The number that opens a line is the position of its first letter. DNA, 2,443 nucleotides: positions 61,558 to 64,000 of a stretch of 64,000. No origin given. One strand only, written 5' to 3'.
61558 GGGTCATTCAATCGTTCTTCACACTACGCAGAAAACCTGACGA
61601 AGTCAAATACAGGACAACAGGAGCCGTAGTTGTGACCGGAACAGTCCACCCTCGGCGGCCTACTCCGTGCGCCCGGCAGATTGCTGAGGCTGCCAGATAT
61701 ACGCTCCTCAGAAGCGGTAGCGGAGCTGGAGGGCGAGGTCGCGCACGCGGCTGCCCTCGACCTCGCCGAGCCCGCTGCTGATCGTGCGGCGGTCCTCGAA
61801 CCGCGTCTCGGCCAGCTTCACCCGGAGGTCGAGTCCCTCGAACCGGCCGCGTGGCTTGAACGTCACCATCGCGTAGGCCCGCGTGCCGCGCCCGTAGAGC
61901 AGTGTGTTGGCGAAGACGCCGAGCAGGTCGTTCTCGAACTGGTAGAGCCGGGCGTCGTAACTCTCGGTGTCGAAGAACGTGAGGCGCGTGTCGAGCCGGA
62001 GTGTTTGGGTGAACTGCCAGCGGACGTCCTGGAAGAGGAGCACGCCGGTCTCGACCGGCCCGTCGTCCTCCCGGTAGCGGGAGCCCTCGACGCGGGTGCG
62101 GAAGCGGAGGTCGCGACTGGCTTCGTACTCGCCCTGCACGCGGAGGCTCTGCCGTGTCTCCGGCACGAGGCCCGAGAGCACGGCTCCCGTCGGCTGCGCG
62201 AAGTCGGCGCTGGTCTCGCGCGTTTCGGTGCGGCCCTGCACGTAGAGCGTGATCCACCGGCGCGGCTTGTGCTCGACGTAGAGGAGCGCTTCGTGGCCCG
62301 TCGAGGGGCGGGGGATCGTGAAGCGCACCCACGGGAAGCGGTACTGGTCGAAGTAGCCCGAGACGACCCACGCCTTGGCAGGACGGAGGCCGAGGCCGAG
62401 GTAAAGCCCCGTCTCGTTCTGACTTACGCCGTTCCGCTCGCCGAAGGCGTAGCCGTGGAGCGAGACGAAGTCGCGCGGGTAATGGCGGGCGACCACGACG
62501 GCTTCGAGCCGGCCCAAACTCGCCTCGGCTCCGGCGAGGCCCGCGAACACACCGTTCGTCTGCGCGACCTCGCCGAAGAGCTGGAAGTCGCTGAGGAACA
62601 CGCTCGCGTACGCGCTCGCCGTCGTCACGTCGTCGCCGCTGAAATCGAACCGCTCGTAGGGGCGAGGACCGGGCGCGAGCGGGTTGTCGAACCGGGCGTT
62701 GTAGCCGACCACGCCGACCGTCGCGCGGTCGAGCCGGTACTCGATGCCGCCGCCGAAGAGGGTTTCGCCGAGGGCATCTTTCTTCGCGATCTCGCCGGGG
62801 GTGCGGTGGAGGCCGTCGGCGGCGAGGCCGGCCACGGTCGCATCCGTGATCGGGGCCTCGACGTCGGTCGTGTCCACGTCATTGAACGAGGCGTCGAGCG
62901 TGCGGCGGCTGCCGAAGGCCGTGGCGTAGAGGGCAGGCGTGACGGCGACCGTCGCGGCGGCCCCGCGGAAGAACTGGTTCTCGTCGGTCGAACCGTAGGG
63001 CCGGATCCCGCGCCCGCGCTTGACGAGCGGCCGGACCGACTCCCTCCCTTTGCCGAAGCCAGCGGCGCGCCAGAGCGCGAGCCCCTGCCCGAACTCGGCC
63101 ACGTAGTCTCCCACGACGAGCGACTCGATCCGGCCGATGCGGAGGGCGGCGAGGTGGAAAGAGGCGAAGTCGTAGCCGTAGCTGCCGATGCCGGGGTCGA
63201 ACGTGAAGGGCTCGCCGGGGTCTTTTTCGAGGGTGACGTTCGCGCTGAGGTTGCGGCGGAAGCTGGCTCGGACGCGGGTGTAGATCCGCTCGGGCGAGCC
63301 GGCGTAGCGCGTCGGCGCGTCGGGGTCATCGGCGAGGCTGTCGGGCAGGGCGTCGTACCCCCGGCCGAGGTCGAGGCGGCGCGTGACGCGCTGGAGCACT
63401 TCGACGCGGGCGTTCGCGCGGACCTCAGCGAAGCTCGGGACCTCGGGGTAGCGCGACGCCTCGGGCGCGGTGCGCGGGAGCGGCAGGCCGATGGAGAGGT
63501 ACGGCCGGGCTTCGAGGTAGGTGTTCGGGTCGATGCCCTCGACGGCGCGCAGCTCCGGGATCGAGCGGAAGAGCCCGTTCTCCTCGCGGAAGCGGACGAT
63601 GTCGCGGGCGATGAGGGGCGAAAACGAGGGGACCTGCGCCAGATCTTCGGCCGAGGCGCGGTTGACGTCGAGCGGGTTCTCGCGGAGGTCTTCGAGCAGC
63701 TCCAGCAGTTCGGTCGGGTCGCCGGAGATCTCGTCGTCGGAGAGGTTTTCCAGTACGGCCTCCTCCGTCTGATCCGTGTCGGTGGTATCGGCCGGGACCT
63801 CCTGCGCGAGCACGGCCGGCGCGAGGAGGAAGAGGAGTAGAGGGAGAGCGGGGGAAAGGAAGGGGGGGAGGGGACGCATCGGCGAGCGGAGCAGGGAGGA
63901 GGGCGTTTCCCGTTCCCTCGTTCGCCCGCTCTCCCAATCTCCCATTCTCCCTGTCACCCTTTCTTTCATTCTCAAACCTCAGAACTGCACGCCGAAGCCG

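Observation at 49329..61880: Three direct copies of one gene's 3' end bracket two blocks of T9SS cargo genes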

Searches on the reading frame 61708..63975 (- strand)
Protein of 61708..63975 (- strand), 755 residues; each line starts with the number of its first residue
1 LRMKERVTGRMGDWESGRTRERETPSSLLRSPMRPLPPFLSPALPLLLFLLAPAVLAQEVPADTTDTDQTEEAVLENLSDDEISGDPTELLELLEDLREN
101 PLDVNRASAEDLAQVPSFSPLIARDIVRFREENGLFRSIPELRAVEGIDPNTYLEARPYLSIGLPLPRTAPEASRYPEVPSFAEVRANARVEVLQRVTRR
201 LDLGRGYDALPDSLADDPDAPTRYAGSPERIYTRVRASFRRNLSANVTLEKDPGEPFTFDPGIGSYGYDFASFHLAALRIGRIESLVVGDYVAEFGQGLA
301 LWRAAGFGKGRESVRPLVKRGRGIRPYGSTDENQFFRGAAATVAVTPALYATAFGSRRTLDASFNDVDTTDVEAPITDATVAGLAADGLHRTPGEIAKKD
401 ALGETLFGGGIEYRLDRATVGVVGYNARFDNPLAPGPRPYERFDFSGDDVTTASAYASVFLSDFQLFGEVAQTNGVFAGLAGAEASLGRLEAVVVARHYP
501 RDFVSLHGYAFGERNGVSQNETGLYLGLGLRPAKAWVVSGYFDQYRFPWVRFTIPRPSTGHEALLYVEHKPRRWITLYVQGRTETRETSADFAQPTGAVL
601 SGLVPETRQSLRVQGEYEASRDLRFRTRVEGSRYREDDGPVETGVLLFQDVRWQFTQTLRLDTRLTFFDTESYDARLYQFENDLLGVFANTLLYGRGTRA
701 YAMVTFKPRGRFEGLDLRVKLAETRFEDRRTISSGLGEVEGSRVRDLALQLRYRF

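Call 6: search_protein_families(library=pfam, proteins=[window:61708-63975:-], max_evalue=0.01)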
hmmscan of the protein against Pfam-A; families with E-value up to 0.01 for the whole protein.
window:61708-63975:- (755 aa): 2 families
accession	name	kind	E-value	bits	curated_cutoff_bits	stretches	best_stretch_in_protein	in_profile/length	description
PF12836.13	HHH_3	-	5.7e-16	58.8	27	1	100-160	4-64/65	Helix-hairpin-helix motif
PF21687.3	T2SSK_1st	-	2.7e-05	25.3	26.2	1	84-162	34-104/107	Type II secretion system (T2SS), protein K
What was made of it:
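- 61708..63969 (-): Intact target gene: an N-terminal ComEA-like helix-hairpin-helix domain followed by a large outer-membrane beta-barrel that ends ...LQLRYRF*. It is 753 aa and equals protein P0001. Pfam HHH_3, 5.7e-16 (call 6).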

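Call 8: find_homologous_proteins(query=window:61708-63975:-)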
Query window:61708-63975:- (755 aa): 479 proteins with E <= 0.001 among 8000 candidates; the best 120 are listed.
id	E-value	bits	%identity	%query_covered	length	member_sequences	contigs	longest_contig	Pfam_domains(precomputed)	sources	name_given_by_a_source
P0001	0.0e+0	1685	100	100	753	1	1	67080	PF12836.14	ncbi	-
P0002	0.0e+0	1381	87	92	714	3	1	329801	PF12836.14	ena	-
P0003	0.0e+0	1314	79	97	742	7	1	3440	PF12836.14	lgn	-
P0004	0.0e+0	1292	81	93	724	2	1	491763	PF12836.14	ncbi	-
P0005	0.0e+0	1288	80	95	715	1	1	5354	PF12836.14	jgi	jgi:competence ComEA-like helix-hairpin-helix protein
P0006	0.0e+0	1287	81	93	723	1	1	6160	PF12836.14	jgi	jgi:competence ComEA-like helix-hairpin-helix protein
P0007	0.0e+0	1286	80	95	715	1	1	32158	PF12836.14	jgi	jgi:hypothetical protein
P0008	0.0e+0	1281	80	93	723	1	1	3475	PF12836.14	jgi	jgi:competence ComEA-like helix-hairpin-helix protein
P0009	0.0e+0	1281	80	95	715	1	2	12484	PF12836.14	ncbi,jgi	jgi:hypothetical protein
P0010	0.0e+0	1259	79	92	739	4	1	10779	PF12836.14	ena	-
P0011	0.0e+0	1241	79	93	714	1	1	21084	PF12836.14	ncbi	ncbi:MAG: helix-hairpin-helix domain-containing protein [Bacteroidota bacterium]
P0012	0.0e+0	1240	79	92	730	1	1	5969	PF12836.14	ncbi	-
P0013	0.0e+0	1209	78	94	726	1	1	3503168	PF12836.14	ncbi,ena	-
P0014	0.0e+0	1165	74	94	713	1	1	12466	PF12836.14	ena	-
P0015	0.0e+0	1165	75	92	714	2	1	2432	PF12836.14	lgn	-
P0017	0.0e+0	1160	75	92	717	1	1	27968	PF12836.14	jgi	jgi:hypothetical protein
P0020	0.0e+0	1134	72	93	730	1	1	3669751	PF12836.14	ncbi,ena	-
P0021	0.0e+0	1127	73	93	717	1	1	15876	PF12836.14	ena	-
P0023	0.0e+0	1051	81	75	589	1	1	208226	-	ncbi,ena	-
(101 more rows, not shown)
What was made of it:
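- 61708..63969 (-): There are 479 homologues, all about 715-750 aa, from Rhodothermales (call 8).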

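Call 10: find_encoding_contigs(protein=P0002, flank=10000, max_places=2)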
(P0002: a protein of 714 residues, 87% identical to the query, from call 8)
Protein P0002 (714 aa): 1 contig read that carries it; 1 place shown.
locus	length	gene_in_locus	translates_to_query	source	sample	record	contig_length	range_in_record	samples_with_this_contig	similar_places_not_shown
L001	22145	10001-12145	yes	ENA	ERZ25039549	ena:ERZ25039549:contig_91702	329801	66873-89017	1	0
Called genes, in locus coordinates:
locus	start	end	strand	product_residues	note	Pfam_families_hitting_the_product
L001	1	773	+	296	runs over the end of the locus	PF02481:DNA_processg_A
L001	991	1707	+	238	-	PF01663:Phosphodiest, PF01676:Metalloenzyme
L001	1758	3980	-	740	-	PF13365:Trypsin_2 (faint), PF10459:Peptidase_S46, PF00089:Trypsin (faint)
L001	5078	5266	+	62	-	-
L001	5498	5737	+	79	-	-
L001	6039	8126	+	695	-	PF02985:HEAT (faint), PF13513:HEAT_EZ (faint), PF13646:HEAT_2, PF03130:HEAT_PBS (faint), PF13646:HEAT_2, PF00160:Pro_isomerase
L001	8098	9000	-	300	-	PF16119:DUF4835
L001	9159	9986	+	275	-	-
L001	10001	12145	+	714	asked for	PF12836:HHH_3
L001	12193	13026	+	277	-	-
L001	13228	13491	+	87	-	-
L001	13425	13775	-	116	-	-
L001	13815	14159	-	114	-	PF01934:HepT-like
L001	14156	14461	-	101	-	PF01909:NTP_transf_2, PF18765:Polbeta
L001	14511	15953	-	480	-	PF02518:HATPase_c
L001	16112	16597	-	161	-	PF00462:Glutaredoxin (weak)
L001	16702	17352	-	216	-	PF02254:TrkA_N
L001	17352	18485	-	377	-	PF00999:Na_H_Exchanger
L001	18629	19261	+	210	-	-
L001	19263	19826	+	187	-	-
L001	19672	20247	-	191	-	-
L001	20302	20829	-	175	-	PF00582:Usp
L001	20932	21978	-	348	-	-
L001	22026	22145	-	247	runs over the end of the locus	PF18962:Por_Secre_tail (faint), PF13860:FlgD_ig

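Call 11: find_encoding_contigs(protein=P0004, flank=10000, max_places=2)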
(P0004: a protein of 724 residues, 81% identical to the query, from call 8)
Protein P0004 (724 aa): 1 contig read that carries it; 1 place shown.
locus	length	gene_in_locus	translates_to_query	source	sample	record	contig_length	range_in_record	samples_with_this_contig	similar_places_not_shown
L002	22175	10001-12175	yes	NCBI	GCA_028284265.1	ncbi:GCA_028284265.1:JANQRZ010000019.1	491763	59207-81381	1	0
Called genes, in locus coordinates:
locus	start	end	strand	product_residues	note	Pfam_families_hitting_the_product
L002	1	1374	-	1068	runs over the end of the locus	PF00989:PAS, PF13188:PAS_8, PF13426:PAS_9, PF01590:GAF, PF13185:GAF_2, PF13492:GAF_3, PF08447:PAS_3, PF00512:HisKA, +5 more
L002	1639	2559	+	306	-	PF02481:DNA_processg_A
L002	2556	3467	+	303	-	PF01676:Metalloenzyme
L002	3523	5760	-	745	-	PF10459:Peptidase_S46, PF00089:Trypsin (faint), PF13365:Trypsin_2 (faint)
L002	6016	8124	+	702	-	PF02985:HEAT (faint), PF13513:HEAT_EZ (faint), PF13646:HEAT_2, PF00160:Pro_isomerase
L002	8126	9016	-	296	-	PF16119:DUF4835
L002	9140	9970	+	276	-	-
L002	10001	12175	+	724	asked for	PF12836:HHH_3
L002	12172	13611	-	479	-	PF00027:cNMP_binding (weak), PF00512:HisKA (faint), PF02518:HATPase_c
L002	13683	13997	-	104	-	PF02148:zf-UBP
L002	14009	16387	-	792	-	PF00999:Na_H_Exchanger, PF02080:TrkA_C (faint), PF00462:Glutaredoxin (faint), PF02254:TrkA_N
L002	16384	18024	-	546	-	PF00072:Response_reg, PF01266:DAO (faint), PF01946:Thi4 (faint), PF01494:FAD_binding_3 (faint), PF07992:Pyr_redox_2, PF12831:FAD_oxidored (weak), PF13738:Pyr_redox_3, PF00070:Pyr_redox, +2 more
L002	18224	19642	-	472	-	PF01565:FAD_binding_4, PF08031:BBE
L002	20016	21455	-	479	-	PF01979:Amidohydro_1, PF07969:Amidohydro_3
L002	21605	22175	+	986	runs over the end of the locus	PF13510:Fer2_4, PF10588:NADH-G_4Fe-4S_3, PF00037:Fer4 (faint), PF12838:Fer4_7, PF13183:Fer4_8 (weak), PF04879:Molybdop_Fe4S4, PF00384:Molybdopterin, PF01568:Molydop_binding, +2 more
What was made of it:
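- On Integrase-mediated island / ICE-IME-CIME accretion at a gene 3' end: In L002 the gene's stop overlaps the kinase gene's stop (call 11).
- DprA and a ComEA-like domain are encoded at the locus (calls 6, 10, 11).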

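Call 12: find_encoding_contigs(protein=P0013, flank=10000, max_places=2)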
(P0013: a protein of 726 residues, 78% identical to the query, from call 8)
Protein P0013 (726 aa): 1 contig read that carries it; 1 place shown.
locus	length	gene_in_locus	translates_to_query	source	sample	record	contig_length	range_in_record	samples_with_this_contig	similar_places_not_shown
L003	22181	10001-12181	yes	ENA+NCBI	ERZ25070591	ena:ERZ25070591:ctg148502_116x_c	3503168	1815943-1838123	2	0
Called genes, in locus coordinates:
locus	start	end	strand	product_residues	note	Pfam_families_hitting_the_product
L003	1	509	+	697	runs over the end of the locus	-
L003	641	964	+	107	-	PF02575:YbaB_DNA_bd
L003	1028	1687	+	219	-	PF21176:RecR_HhH, PF02132:RecR_ZnF, PF01751:Toprim, PF13662:Toprim_4, PF21175:RecR_C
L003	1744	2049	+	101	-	PF01909:NTP_transf_2, PF18765:Polbeta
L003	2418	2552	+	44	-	PF01934:HepT-like (weak)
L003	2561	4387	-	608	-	PF00664:ABC_membrane, PF00005:ABC_tran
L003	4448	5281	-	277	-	PF00753:Lactamase_B, PF12706:Lactamase_B_2, PF23023:Anti-Pycsar_Apyc1, PF12706:Lactamase_B_2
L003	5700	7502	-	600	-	PF00664:ABC_membrane, PF00005:ABC_tran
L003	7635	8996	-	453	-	PF07287:AtuA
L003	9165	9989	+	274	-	-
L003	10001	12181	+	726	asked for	PF12836:HHH_3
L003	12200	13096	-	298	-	PF18962:Por_Secre_tail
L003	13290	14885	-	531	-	PF13860:FlgD_ig (faint), PF18962:Por_Secre_tail (weak)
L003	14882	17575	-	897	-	PF05572:Peptidase_M43, PF05048:NosD (faint), PF13229:Beta_helix, PF18962:Por_Secre_tail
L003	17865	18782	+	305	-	PF01040:UbiA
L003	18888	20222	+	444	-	PF01565:FAD_binding_4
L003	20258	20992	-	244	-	PF20582:UPF0758_N, PF14464:Prok-JAB (faint), PF04002:RadC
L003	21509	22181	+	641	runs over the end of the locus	PF18962:Por_Secre_tail, PF13860:FlgD_ig (weak)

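Call 15: find_encoding_contigs(protein=P0001, flank=10000, max_places=2)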
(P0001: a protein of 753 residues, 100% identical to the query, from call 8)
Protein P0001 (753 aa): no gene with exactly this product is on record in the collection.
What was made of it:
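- Tried and rejected: It is not in the encoding-contig index (call 15), so the rest of the genome could not be reached.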

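Call 16: find_encoding_contigs(protein=P0020, flank=10000, max_places=2)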
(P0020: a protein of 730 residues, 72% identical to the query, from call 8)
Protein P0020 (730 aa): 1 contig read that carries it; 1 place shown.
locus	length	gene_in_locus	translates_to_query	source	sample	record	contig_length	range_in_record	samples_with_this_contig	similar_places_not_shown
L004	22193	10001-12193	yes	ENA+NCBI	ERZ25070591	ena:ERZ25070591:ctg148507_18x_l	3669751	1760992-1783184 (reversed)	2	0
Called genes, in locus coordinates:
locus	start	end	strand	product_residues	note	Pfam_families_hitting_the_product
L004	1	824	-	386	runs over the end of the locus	PF01734:Patatin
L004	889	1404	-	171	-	PF00072:Response_reg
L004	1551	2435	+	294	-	PF02481:DNA_processg_A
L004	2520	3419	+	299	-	PF01663:Phosphodiest (weak), PF01676:Metalloenzyme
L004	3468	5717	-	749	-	PF10459:Peptidase_S46, PF13365:Trypsin_2 (faint)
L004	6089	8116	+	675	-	PF02985:HEAT (faint), PF13646:HEAT_2, PF00160:Pro_isomerase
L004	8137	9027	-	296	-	PF16119:DUF4835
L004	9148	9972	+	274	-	-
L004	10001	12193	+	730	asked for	PF12836:HHH_3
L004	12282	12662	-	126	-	-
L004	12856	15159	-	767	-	PF13583:Reprolysin_4, PF13688:Reprolysin_5, PF13574:Reprolysin_2, PF13582:Reprolysin_3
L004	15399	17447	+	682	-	PF13424:TPR_12 (faint), PF13472:Lipase_GDSL_2 (faint), PF13428:TPR_14 (faint), PF13431:TPR_17 (faint), PF13432:TPR_16 (faint), PF07719:TPR_2 (faint), PF13414:TPR_11 (faint), PF14559:TPR_19, +3 more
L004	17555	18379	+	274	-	-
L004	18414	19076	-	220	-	PF13860:FlgD_ig (faint), PF18962:Por_Secre_tail (weak)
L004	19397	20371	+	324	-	-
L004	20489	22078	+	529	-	PF00657:Lipase_GDSL, PF13472:Lipase_GDSL_2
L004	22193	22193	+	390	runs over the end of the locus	PF04107:GCS2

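Call 17: find_encoding_contigs(protein=P0023, flank=10000, max_places=2)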
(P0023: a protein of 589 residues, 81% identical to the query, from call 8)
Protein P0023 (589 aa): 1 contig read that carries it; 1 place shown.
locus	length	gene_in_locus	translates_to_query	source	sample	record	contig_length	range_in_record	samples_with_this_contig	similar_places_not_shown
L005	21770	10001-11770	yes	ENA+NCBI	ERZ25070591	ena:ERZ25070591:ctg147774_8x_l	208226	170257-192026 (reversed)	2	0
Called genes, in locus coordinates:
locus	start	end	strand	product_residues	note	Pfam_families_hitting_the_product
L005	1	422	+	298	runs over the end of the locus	PF01663:Phosphodiest (weak), PF01676:Metalloenzyme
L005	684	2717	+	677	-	PF18962:Por_Secre_tail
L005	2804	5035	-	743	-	PF10459:Peptidase_S46, PF00089:Trypsin (faint), PF13365:Trypsin_2 (faint)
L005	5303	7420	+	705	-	PF00514:Arm (faint), PF02985:HEAT (faint), PF13513:HEAT_EZ (faint), PF13646:HEAT_2, PF00160:Pro_isomerase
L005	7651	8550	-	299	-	PF16119:DUF4835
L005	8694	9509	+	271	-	-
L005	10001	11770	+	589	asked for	-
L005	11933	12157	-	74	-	-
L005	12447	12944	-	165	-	PF05974:DUF892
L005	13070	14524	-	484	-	PF00027:cNMP_binding, PF02518:HATPase_c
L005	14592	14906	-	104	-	PF02148:zf-UBP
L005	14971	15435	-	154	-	PF12773:DZR (faint)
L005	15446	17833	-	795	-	PF00999:Na_H_Exchanger, PF02254:TrkA_N, PF02080:TrkA_C, PF00462:Glutaredoxin (weak)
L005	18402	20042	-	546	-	PF00072:Response_reg, PF01266:DAO (faint), PF01946:Thi4 (faint), PF03486:HI0933_like (faint), PF07992:Pyr_redox_2, PF12831:FAD_oxidored (weak), PF13738:Pyr_redox_3, PF00070:Pyr_redox (weak), +1 more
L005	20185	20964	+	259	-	PF01568:Molydop_binding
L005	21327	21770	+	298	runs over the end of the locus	PF01734:Patatin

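Call 31: find_encoding_contigs(protein=P0007, flank=10000, max_places=2)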
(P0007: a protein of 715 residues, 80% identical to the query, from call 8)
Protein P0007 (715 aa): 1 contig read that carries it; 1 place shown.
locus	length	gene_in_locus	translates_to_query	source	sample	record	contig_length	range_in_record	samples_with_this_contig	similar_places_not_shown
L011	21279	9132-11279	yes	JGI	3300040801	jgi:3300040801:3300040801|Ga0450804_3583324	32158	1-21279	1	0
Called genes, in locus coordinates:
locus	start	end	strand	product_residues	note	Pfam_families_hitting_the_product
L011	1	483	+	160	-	?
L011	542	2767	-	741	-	PF10459:Peptidase_S46, PF00089:Trypsin (faint), PF13365:Trypsin_2 (faint)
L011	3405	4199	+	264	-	-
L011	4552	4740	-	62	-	-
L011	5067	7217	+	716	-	PF02985:HEAT (faint), PF13513:HEAT_EZ (faint), PF13646:HEAT_2, PF00160:Pro_isomerase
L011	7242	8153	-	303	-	PF16119:DUF4835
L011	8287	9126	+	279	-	-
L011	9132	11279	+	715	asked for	PF12836:HHH_3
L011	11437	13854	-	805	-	PF07244:POTRA (weak), PF01103:Omp85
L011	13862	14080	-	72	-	PF11387:DUF2795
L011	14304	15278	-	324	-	PF01551:Peptidase_M23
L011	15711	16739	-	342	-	PF02603:Hpr_kinase_N, PF07475:Hpr_kinase_C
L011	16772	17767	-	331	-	PF20030:bpMoxR, PF07726:AAA_3, PF07728:AAA_5, PF17863:AAA_lid_2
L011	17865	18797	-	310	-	PF00551:Formyl_trans_N, PF02911:Formyl_trans_C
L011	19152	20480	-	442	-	PF20094:GWxTD_dom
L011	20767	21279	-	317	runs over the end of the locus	PF02881:SRP54_N, PF13191:AAA_16 (weak), PF00448:SRP54, PF13604:AAA_30 (weak)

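Call 32: find_encoding_contigs(protein=P0011, flank=10000, max_places=2)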
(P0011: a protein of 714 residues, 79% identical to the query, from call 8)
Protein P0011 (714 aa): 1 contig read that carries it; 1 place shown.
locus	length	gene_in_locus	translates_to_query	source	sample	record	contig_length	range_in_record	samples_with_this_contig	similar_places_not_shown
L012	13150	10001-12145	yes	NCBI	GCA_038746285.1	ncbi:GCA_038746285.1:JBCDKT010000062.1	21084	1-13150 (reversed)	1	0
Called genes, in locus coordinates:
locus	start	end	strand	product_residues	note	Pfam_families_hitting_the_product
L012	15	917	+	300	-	PF02481:DNA_processg_A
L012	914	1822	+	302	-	PF01676:Metalloenzyme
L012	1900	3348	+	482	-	PF13229:Beta_helix (weak), PF13860:FlgD_ig (weak), PF18962:Por_Secre_tail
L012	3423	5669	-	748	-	PF10459:Peptidase_S46, PF00089:Trypsin (faint), PF13365:Trypsin_2 (faint)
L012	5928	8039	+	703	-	PF02985:HEAT (faint), PF13513:HEAT_EZ (faint), PF13646:HEAT_2, PF00160:Pro_isomerase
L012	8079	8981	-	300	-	PF16119:DUF4835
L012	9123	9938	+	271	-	-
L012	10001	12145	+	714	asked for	PF12836:HHH_3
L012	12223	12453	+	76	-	-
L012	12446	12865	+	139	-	PF13470:PIN_3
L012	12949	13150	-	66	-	PF18962:Por_Secre_tail (weak)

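Call 33: find_encoding_contigs(protein=P0017, flank=10000, max_places=2)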
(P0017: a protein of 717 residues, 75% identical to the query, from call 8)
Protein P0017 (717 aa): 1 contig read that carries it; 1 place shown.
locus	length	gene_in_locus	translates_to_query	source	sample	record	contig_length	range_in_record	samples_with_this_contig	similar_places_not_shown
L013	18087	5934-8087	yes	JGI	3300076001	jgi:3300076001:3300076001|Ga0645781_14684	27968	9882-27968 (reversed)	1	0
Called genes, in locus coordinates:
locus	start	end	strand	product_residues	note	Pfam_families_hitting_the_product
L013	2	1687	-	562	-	?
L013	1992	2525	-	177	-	-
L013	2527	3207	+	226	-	-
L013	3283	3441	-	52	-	-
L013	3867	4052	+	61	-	PF00160:Pro_isomerase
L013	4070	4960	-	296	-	PF16119:DUF4835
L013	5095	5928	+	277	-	-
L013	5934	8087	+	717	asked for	PF12836:HHH_3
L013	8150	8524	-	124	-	-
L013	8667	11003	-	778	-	PF13583:Reprolysin_4, PF13688:Reprolysin_5, PF13574:Reprolysin_2, PF13582:Reprolysin_3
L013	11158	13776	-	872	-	PF14870:PSII_BNR (faint), PF13088:BNR_2 (faint), PF02012:BNR (faint), PF15902:Sortilin-Vps10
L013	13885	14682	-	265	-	PF18935:DUF5683 (faint)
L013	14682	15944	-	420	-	PF24681:Kelch_KLHDC2_KLHL20_DRC7, PF01344:Kelch_1, PF13415:Beta-prop_FBX42, PF24981:Beta-prop_ATRN-LZTR1, PF13964:Beta-prop_Calicin, PF01344:Kelch_1, PF13964:Beta-prop_Calicin, PF25210:Kelch_FKB95, +7 more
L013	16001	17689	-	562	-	PF00069:Pkinase, PF07714:PK_Tyr_Ser-Thr, PF03109:ABC1 (weak), PF06293:Kdo (faint), PF08308:PEGA (faint)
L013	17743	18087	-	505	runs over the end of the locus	PF01590:GAF, PF13185:GAF_2, PF13492:GAF_3, PF00158:Sigma54_activat, PF14532:Sigma54_activ_2, PF07728:AAA_5 (weak), PF25601:AAA_lid_14, PF02954:HTH_8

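Call 49: find_encoding_contigs(protein=P0010, flank=10000, max_places=2)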
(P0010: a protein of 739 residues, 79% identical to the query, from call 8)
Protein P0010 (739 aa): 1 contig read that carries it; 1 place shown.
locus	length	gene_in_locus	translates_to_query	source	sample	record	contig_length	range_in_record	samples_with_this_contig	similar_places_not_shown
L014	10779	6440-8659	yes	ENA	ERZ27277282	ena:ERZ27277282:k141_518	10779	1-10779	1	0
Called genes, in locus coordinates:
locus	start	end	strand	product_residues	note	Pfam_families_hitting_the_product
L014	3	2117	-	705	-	?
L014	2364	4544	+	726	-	PF02985:HEAT (faint), PF13513:HEAT_EZ (faint), PF13646:HEAT_2, PF03130:HEAT_PBS (faint), PF13646:HEAT_2, PF00160:Pro_isomerase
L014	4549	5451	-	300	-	PF16119:DUF4835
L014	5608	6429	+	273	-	-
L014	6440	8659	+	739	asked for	PF12836:HHH_3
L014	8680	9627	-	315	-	PF00149:Metallophos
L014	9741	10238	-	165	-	PF05974:DUF892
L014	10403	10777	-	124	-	?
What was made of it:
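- On Integrase-mediated island / ICE-IME-CIME accretion at a gene 3' end: L005 and L014 have one small gene and then DUF892 (calls 17, 49).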

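Call 50: find_encoding_contigs(protein=P0021, flank=10000, max_places=2)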
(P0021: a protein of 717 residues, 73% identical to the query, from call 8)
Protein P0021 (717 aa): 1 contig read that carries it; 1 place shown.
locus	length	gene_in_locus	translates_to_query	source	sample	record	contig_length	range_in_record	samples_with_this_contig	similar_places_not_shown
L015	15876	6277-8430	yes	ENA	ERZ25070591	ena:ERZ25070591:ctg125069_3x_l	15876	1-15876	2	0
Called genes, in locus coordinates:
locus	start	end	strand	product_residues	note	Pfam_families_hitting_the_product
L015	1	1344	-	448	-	?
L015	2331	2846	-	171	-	-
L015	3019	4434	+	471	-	PF02985:HEAT (faint), PF13646:HEAT_2, PF00160:Pro_isomerase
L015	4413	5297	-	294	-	PF16119:DUF4835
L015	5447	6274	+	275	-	-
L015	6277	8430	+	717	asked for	PF12836:HHH_3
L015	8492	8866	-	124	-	-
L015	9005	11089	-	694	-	PF13583:Reprolysin_4, PF13688:Reprolysin_5, PF13574:Reprolysin_2, PF13582:Reprolysin_3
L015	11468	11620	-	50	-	-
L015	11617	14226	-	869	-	PF14870:PSII_BNR (faint), PF15902:Sortilin-Vps10, PF02012:BNR (faint), PF15902:Sortilin-Vps10 (weak)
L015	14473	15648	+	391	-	PF07690:MFS_1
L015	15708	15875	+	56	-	?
